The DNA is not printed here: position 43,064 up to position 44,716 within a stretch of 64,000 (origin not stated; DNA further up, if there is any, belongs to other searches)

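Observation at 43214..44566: Membrane flippase-like domain gene reads straight into bcp with no stop codon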

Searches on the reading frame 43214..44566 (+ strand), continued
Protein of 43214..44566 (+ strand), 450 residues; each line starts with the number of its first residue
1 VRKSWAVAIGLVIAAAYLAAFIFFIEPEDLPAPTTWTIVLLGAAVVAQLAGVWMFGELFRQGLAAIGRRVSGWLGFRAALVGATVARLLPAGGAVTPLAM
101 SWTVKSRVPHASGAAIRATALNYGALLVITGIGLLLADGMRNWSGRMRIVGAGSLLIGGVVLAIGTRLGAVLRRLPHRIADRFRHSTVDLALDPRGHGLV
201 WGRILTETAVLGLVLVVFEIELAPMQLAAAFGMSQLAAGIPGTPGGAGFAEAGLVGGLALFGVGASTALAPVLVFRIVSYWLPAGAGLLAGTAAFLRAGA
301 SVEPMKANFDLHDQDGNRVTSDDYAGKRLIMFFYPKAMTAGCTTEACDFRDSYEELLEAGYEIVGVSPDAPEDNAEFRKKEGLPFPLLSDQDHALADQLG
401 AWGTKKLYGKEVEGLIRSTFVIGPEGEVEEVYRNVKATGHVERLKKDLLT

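Call 66: list_cluster_members(proteins=[window:43214-44563:+, P0001, P0007, P0012, P0015])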
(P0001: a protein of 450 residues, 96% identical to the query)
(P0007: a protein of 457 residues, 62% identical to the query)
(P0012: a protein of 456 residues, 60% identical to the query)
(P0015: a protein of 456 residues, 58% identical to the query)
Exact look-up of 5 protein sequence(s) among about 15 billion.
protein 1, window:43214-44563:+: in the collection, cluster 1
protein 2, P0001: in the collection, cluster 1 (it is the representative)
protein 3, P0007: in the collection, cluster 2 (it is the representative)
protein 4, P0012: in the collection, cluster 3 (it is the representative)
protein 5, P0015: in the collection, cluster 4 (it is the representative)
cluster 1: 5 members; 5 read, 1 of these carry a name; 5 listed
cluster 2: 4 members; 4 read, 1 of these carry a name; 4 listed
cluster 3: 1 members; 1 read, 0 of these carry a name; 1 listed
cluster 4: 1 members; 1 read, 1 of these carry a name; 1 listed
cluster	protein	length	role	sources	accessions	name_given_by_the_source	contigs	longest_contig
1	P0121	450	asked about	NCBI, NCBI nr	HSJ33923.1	MAG TPA: thioredoxin-dependent thiol peroxidase [Acidimicrobiia bacterium] | thioredoxin-dependent thiol peroxidase [Acidimicrobiia bacterium]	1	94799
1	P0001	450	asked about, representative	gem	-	-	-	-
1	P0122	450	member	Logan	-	-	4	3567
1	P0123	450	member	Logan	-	-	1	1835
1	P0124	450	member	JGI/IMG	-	-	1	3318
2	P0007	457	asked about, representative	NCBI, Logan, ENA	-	-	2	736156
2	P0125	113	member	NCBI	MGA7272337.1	MAG: hypothetical protein WB239_14795, partial [Acidimicrobiia bacterium]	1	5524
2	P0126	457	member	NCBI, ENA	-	-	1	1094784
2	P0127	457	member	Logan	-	-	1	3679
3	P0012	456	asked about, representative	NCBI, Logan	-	-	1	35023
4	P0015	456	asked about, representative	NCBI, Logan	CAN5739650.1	hypothetical protein BH23ACT5_BH23ACT5_16110 [soil metagenome]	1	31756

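Call 82: search_protein_representatives(protein=window:43214-44563:+)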
Query: 450 residues. Proteins with E-value up to 0.001 (for the whole library): 13334; up to 1e-10: 4744; up to 1e-30: 119. The best 150 are listed.
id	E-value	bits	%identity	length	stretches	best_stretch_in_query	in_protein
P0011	2.3e-157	541.0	58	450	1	10-449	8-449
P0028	6.7e-86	305.5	58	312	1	5-299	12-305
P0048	5.7e-68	246.4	51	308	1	7-298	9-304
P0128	6.2e-58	213.3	45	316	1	10-303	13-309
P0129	4.6e-57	210.4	47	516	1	38-297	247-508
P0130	1.4e-55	205.5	45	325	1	6-297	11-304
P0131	1.5e-55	205.5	49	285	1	35-298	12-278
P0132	6.8e-52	193.4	44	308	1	13-298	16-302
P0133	2.0e-50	188.5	44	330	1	6-307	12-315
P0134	2.0e-49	185.3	57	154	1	307-449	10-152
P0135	4.8e-46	174.1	47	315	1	25-300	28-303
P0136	4.2e-45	171.0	38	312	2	308-444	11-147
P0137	1.6e-42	162.5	41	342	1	8-297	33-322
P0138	1.8e-41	159.0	40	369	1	9-291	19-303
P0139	3.8e-41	158.0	41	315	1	6-297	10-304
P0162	1.9e-34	135.9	45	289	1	304-446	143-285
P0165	4.7e-34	134.6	47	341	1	308-444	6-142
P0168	6.1e-34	134.2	47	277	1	308-444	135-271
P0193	7.4e-33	130.7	48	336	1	305-433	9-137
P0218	2.5e-31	125.6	38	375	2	308-444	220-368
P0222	4.1e-31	124.9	47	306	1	303-444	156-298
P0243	1.0e-30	123.6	42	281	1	309-443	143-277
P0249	1.5e-30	123.0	44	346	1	307-448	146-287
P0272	7.6e-30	120.7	44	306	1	305-443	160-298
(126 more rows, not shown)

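Call 83: search_protein_families(library=pfam, proteins=[P0136, P0218, P0162, P0222, P0249, P0272, P0168, P0243, P0165, P0193], max_evalue=0.001)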
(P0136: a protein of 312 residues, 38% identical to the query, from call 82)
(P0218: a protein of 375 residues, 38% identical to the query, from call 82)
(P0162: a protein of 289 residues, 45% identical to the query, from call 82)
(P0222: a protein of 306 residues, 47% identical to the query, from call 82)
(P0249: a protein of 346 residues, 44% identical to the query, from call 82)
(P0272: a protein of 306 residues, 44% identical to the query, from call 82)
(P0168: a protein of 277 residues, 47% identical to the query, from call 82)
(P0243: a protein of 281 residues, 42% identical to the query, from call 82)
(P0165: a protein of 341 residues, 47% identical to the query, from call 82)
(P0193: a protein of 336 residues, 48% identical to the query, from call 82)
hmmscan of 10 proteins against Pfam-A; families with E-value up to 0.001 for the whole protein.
P0136 (312 aa): 4 families
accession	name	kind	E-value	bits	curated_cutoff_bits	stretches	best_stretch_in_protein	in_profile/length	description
PF00578.27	AhpC-TSA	-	3.4e-57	192.2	26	2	6-133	2-123/124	AhpC/TSA family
PF08534.16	Redoxin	-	3.6e-31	108.4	26.6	2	8-140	5-137/148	Redoxin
PF02630.20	SCO1-SenC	-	6.8e-08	33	22.8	1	11-88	3-86/134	SCO1/SenC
PF13911.12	AhpC-TSA_2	-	7.5e-06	26.7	27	0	207-257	4-54/114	AhpC/TSA antioxidant enzyme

P0218 (375 aa): 4 families
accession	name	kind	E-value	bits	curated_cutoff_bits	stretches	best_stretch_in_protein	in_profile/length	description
PF00578.27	AhpC-TSA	-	1.3e-63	212.9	26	2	214-353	1-122/124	AhpC/TSA family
PF08534.16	Redoxin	-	1.7e-33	115.9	26.6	2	214-362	2-138/148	Redoxin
PF05988.18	DUF899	-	0.00027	21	27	0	239-323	67-156/224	Bacterial protein of unknown function (DUF899)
PF13911.12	AhpC-TSA_2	-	0.00085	20.1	27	0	266-322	6-62/114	AhpC/TSA antioxidant enzyme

P0162 (289 aa): 3 families
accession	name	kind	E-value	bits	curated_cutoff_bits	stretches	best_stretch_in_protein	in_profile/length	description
PF00578.27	AhpC-TSA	-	7.1e-43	145.9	26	1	141-269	1-123/124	AhpC/TSA family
PF08534.16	Redoxin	-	3.6e-26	92.2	26.6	1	141-277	2-138/148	Redoxin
PF05988.18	DUF899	-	0.00076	19.6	27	1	142-288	43-202/224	Bacterial protein of unknown function (DUF899)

P0222 (306 aa): 2 families
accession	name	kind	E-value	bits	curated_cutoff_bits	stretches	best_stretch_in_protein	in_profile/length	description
PF00578.27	AhpC-TSA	-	2.2e-37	128.2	26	1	158-284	3-123/124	AhpC/TSA family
PF08534.16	Redoxin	-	1.7e-17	64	26.6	1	155-285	1-131/148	Redoxin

P0249 (346 aa): 3 families
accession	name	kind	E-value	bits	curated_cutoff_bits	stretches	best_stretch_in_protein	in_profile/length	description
PF00578.27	AhpC-TSA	-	7.3e-39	133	26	1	141-268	1-122/124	AhpC/TSA family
PF08534.16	Redoxin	-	4.8e-22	78.8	26.6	1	141-275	2-136/148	Redoxin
PF07382.16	HC2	-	5.3e-09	36.9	40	1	3-131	12-139/194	Histone H1-like nucleoprotein HC2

P0272 (306 aa): 2 families
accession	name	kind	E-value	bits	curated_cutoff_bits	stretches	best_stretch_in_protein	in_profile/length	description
PF00578.27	AhpC-TSA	-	7.7e-41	139.4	26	1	157-285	1-123/124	AhpC/TSA family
PF08534.16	Redoxin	-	1.2e-21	77.5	26.6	1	157-292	2-137/148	Redoxin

P0168 (277 aa): 3 families
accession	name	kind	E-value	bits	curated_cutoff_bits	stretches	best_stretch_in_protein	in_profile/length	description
PF00578.27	AhpC-TSA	-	1.6e-39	135.1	26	1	129-257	1-123/124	AhpC/TSA family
PF08534.16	Redoxin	-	3.7e-25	88.9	26.6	1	128-263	1-136/148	Redoxin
PF07382.16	HC2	-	0.00053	20.6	40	0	8-113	24-136/194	Histone H1-like nucleoprotein HC2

P0243 (281 aa): 2 families
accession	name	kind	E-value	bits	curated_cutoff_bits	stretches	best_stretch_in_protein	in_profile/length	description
PF00578.27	AhpC-TSA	-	1e-32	113.1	26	1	137-264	2-123/124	AhpC/TSA family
PF08534.16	Redoxin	-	1.4e-16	61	26.6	1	135-270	1-136/148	Redoxin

P0165 (341 aa): 2 families
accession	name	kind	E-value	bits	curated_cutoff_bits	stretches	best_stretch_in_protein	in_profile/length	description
PF00578.27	AhpC-TSA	-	2e-33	115.4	26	1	3-126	4-121/124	AhpC/TSA family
PF08534.16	Redoxin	-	6.9e-19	68.5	26.6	1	3-140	5-142/148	Redoxin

P0193 (336 aa): 4 families
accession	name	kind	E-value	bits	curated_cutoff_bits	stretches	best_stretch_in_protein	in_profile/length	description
PF00578.27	AhpC-TSA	-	2e-38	131.5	26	1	7-132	2-121/124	AhpC/TSA family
PF08534.16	Redoxin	-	2.3e-30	105.8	26.6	1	5-149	1-145/148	Redoxin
PF01243.27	PNPOx_N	-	5.8e-14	52.9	28.1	1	195-321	3-117/120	Pyridoxamine 5'-phosphate oxidase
PF13883.13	CREG_beta-barrel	-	5.5e-06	26.9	27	1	199-324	12-152/167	CREG, beta-barrel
